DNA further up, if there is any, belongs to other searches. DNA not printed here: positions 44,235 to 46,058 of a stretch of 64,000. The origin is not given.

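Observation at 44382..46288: Uncharacterised two-gene module (126 aa plus 508-aa pseudo-ImmA/IrrE protein) next to McrBC: candidate novel defence or regulatory system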

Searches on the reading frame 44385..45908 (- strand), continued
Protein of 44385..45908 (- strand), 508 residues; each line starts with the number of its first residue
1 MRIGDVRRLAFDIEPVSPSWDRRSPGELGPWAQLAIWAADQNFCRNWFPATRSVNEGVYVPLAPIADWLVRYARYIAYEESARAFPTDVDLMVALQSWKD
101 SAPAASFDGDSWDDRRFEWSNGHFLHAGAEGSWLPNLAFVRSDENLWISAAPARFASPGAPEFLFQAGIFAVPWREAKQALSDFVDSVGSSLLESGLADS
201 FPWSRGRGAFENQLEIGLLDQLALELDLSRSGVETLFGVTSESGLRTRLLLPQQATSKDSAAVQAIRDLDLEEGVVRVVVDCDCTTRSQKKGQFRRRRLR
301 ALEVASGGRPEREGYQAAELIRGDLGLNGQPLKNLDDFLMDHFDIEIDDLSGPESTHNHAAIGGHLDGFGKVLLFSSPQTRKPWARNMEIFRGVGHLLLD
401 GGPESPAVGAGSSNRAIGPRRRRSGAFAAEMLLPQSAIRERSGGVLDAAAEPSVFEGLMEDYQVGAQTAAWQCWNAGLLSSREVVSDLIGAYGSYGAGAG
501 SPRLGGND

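Call 34: search_protein_families(library=pfam, proteins=[P0043, P0049, P0096, P0101, P0103], max_evalue=0.1)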
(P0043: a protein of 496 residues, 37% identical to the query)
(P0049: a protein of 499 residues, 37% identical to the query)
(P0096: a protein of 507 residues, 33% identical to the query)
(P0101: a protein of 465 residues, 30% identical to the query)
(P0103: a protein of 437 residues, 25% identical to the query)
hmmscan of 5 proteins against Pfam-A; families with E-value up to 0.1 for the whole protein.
P0043 (496 aa): 1 family
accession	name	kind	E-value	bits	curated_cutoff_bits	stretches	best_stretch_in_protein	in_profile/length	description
PF06114.19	Peptidase_M78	-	1e-07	32.3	22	1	387-471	43-122/123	IrrE N-terminal-like domain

P0049 (499 aa): 1 family
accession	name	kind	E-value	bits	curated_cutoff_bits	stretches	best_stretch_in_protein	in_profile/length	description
PF06114.19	Peptidase_M78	-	1.6e-07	31.6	22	1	391-477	42-122/123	IrrE N-terminal-like domain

P0096 (507 aa): 1 family
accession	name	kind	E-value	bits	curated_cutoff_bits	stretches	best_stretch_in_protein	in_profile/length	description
PF06114.19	Peptidase_M78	-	6e-06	26.5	22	1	398-483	42-122/123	IrrE N-terminal-like domain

P0101 (465 aa): 2 families
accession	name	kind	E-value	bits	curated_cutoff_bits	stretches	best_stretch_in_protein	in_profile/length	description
PF06114.19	Peptidase_M78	-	2.1e-06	28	22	1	353-446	36-122/123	IrrE N-terminal-like domain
PF06621.17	SIM_C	-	0.0018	18.7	27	1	266-390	128-254/309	Single-minded protein C-terminus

P0103 (437 aa): 1 family
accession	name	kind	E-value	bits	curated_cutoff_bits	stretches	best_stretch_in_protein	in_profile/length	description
PF06114.19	Peptidase_M78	-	4.8e-05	23.6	22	1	374-426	72-122/123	IrrE N-terminal-like domain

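Call 36: predict_structure(alignment_id=A1)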
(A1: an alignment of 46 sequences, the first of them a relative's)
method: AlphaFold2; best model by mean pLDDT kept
length: 508 residues; sequences in the alignment: 46
mean_pLDDT: 93.7   pTM: 0.91
mean pLDDT of the five models: 93.7, 93.1, 93.1, 93.1, 92.4
residues with pLDDT >= 90: 459; 70-90: 29; 50-70: 10; < 50: 10
segments of 3 or more residues with pLDDT < 50: 499-508
pLDDT, mean of each block of 10 residues (from residue 1): 98 94 91 97 95 94 96 96 93 96 93 96 81 91 96 89 94 97 98 97 97 97 96 97 98 95 96 94 97 96 89 97 95 96 97 87 97 95 96 98 94 95 98 98 98 98 97 97 97 68 34
secondary structure, 60 per line:
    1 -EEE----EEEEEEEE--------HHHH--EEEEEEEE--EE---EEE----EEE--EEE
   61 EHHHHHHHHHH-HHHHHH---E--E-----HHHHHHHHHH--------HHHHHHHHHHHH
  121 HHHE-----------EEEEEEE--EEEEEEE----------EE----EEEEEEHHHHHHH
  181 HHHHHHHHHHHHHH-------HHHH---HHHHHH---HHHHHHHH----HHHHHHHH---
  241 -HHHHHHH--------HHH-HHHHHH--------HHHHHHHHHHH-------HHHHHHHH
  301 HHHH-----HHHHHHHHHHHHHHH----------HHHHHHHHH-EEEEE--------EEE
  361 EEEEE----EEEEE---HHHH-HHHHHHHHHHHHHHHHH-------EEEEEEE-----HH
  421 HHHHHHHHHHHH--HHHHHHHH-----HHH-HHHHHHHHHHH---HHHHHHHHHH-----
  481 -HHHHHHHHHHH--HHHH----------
elements in order: E2-4 E9-16 H25-28 E31-38 E46-48 E53-55 E58-61 H62-71 H73-78 H91-100 H109-123 E136-142 E145-151 E168-173 H174-194 H202-205 H209-214 H218-225 H230-237 H242-248 H261-266 H275-285 H293-304 H310-324 H335-343 E345-349 E358-365 E370-374 H378-381 H383-399 E407-413 H419-432 H435-442 H452-462 H466-475 H482-492 H495-498

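Call 40: fold_search(model_id=the predicted structure, library=pdb)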
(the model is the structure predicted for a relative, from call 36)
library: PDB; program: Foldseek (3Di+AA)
matches with E <= 10: 153; with E <= 0.001: 0
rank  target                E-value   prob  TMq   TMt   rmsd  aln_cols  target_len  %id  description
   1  5ffp_A                3.0e-03  1.00  0.22  0.59   6.6       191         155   15  Crystal structure of CdiI from Burkholderia dolosa AUO158 (released 2016-01-20)
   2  6cyj_A                4.2e-02  0.98  0.20  0.30   8.9       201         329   15  Mycobacterium tuberculosis transcriptional regulator (released 2019-04-17)
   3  6cyy_A                1.3e-01  0.93  0.20  0.30   8.8       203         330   16  Mycobacterium tuberculosis transcriptional regulator (released 2019-04-17)
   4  8chv_A                1.5e-01  0.44  0.14  0.35  10.6       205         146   14  Crystal structure of human PURA (fragment Glu57-Glu212, PUR repeat I and II) R140P mutant (released 2024-02-21)
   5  6cz6_D                2.2e-01  0.80  0.19  0.29   9.2       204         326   16  Mycobacterium tuberculosis transcriptional regulator (released 2019-04-17)
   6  3dti                  2.4e-01  0.87  0.21  0.39   5.6       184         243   16  Crystal structure of the IRRE protein, a central regulator of DNA damage repair in deinococcaceae (released 2009-02-10)
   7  6cz6_C                2.5e-01  0.84  0.20  0.30   9.2       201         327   16  Mycobacterium tuberculosis transcriptional regulator (released 2019-04-17)
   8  6cz6_A                3.4e-01  0.82  0.20  0.30   9.2       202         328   16  Mycobacterium tuberculosis transcriptional regulator (released 2019-04-17)
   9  3dte                  3.4e-01  0.63  0.17  0.32   9.0       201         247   13  Crystal structure of the IRRE protein, a central regulator of DNA damage repair in deinococcaceae (released 2009-02-10)
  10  1l3a_C                6.3e-01  0.33  0.17  0.38  10.0       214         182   10  Structure of the plant transcriptional regulator PBF-2 (released 2002-06-26)
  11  5xqi_A                6.9e-01  0.03  0.07  0.11  21.1       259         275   11  Crystal structure of full-length human Rogdi (released 2017-07-12)
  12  4c7d_A                1.6e+00  0.10  0.08  0.09   6.5        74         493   14  Structure and activity of the GH20 beta-N-acetylhexosaminidase from Streptomyces coelicolor A3(2) (released 2014-03-12)
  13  5obx                  1.7e+00  0.02  0.08  0.10  21.3       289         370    8  Mycoplasma genitalium DnaK-NBD (released 2018-05-09)
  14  4fh3                  1.9e+00  0.04  0.07  0.09  17.6       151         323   10  Crystal structures of the Cid1 poly (U) polymerase reveal the mechanism for UTP selectivity (released 2012-08-29)
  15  5xqi_B                2.1e+00  0.02  0.08  0.11  20.1       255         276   10  Crystal structure of full-length human Rogdi (released 2017-07-12)
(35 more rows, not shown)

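Call 44: search_protein_families(library=phrogs, proteins=[window:44385-45908:-, P0043], max_evalue=1)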
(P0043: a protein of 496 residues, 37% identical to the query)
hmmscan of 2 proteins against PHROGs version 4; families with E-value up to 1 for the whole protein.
window:44385-45908:- (508 aa): 0 families

P0043 (496 aa): 1 family
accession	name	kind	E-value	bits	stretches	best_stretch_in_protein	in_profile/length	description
phrog_2439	-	transcription regulation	6.8e-06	26.2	1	318-489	132-294/367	transcriptional regulator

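Call 71: search_protein_families(library=ncbifam, proteins=[P0043], max_evalue=0.1)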
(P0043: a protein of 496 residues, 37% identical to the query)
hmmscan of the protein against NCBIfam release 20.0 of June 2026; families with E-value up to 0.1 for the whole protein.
P0043 (496 aa): 1 family
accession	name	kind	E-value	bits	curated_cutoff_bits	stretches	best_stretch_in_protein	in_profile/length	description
NF052239.1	antitox_spr1629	equivalog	7.8e-07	28.5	335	1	386-483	208-302/377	spr1629 family repressor/antitoxin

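Call 81: search_protein_families(library=padloc, alignment_id=A9, max_evalue=0.00001)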
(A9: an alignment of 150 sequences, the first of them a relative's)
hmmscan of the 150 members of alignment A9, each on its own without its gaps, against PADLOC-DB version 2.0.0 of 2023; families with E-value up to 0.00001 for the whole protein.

A. member 1, L001:7095-8567:- (491 aa): 0 families

B. families by the number of members that match (of 150 scanned): 193 families (the first 25 are shown)
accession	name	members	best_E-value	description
PDLC04135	mad3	3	4.7e-32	mads_3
PDLC04140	mad8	3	2.2e-15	mads_8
PDLC04175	HEC-01A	2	1e-13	-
PDLC04541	PDC-M25A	2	2e-12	-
PDLC02926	HTH_VI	2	1.3e-10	-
PDLC02980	AriA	2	2.8e-10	-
PDLC01747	Cas1g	1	4.4e-177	-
PDLC04007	PD-Lambda-5_A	1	1.5e-146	-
PDLC04790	PDC-S01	1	4.2e-139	-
PDLC04018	PD-Lambda-5_B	1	5.3e-104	-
PDLC00928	Cas1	1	4.9e-99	Cas1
PDLC02067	Cas1b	1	1.2e-97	-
PDLC01248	Cas1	1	2e-93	"CAS-I,CAS-II,CAS-III,CAS-IV,CAS-V,CAS-VI; acquisition_1"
PDLC01608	Cas1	1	7.2e-91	"CAS-I,CAS-II,CAS-III,CAS-IV,CAS-V,CAS-VI; acquisition_1"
PDLC01743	Cas1c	1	3.5e-89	-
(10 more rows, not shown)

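Call 82: search_protein_families(library=pfam, alignment_id=A9, max_evalue=0.00001)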
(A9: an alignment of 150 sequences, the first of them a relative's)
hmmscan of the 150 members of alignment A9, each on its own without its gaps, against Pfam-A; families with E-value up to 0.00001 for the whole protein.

A. member 1, L001:7095-8567:- (491 aa): 0 families

B. families by the number of members that match (of 150 scanned): 140 families (the first 25 are shown)
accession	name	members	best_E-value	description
PF00557.29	Peptidase_M24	2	8.8e-56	Metallopeptidase family M24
PF04909.20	Amidohydro_2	2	9.4e-32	Amidohydrolase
PF00005.33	ABC_tran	2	3.4e-31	ABC transporter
PF06114.19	Peptidase_M78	2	3.1e-21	IrrE N-terminal-like domain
PF00107.32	ADH_zinc_N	2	1.2e-20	Zinc-binding dehydrogenase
PF01381.28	HTH_3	2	1.3e-12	Helix-turn-helix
PF01266.30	DAO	2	4.6e-11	FAD dependent oxidoreductase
PF13304.12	AAA_21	2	4.3e-09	AAA domain, putative AbiEii toxin, Type IV TA system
PF13560.12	HTH_31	2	1.5e-08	Helix-turn-helix domain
PF02463.25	SMC_N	2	3.3e-08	RecF/RecN/SMC N terminal domain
PF12844.13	HTH_19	2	4.3e-07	Helix-turn-helix domain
PF01321.24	Creatinase_N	2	8.1e-07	Creatinase/Prolidase N-terminal domain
PF00171.27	Aldedh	1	3.5e-136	Aldehyde dehydrogenase family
PF13406.11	SLT_2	1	1.8e-108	Transglycosylase SLT domain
PF01867.21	Cas_Cas1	1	1.2e-87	CRISPR associated protein Cas1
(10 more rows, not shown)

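Call 100: search_dna_similar(query=window:44385-45908:-, collection=plasmids, mode=protein, max_evalue=0.001, max_rows=15)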
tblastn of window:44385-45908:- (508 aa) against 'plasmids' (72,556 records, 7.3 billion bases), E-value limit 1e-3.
No match.

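Call 101: search_dna_similar(query=window:44385-45908:-, collection=phages, mode=protein, max_evalue=0.001, max_rows=15)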
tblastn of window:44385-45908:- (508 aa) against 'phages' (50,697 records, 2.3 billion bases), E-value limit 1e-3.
No match.
